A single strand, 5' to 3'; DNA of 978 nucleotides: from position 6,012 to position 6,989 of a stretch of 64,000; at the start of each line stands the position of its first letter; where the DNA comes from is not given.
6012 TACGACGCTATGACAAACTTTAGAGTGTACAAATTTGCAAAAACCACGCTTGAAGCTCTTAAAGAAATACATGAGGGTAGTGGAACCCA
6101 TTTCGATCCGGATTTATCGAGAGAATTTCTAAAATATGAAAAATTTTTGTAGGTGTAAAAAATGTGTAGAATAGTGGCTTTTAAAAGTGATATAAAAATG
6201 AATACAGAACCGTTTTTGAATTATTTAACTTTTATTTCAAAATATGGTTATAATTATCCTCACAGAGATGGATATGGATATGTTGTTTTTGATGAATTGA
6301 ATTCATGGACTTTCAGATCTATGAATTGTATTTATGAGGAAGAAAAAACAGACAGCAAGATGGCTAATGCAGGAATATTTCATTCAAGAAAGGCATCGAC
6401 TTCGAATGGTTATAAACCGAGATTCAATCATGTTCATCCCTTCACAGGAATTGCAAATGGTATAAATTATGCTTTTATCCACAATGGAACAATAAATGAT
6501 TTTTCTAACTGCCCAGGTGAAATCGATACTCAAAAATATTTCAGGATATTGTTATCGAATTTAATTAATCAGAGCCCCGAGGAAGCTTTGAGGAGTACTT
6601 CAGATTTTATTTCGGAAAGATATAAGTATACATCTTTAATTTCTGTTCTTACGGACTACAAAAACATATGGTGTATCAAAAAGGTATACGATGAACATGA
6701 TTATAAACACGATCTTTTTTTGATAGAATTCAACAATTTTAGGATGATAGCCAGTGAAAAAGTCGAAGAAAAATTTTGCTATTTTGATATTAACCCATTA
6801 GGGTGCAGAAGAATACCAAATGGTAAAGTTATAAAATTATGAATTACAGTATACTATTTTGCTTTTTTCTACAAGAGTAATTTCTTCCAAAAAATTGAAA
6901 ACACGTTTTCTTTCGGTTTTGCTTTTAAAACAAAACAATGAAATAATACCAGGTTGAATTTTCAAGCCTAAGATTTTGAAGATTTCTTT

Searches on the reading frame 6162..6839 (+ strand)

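Call 10: search_protein_families(library=pfam, proteins=[window:6162-6839:+], max_evalue=0.1)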
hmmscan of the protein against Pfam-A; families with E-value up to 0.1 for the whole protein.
window:6162-6839:+ (226 aa): 2 families
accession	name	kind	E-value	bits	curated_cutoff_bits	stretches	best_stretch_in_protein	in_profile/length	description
PF13230.11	GATase_4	-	2.1e-06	27.3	23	1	1-140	1-147/272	Glutamine amidotransferases class-II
PF13522.11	GATase_6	-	0.045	14.2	27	1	69-115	11-51/130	Glutamine amidotransferase domain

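Call 64: search_protein_families(library=ncbifam, proteins=[window:6162-6839:+], max_evalue=0.1)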
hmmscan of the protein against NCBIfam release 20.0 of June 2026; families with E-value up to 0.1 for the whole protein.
window:6162-6839:+ (226 aa): 1 family
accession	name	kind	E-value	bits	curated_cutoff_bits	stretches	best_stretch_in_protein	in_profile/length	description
NF001484.0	PRK00331.1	subfamily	0.09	11.1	381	1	60-122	57-114/601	isomerizing glutamine--fructose-6-phosphate transaminase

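Call 83: search_protein_families(library=padloc, proteins=[window:6162-6839:+], max_evalue=0.01)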
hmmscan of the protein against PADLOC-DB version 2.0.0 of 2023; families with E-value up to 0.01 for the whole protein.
window:6162-6839:+ (226 aa): 0 families

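Call 84: search_protein_families(library=phrogs, proteins=[window:6162-6839:+], max_evalue=0.01)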
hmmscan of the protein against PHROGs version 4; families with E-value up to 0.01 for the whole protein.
window:6162-6839:+ (226 aa): 1 family
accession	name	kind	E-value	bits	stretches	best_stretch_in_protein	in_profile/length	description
phrog_13070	-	unknown function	1.2e-06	29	1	1-141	1-148/255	-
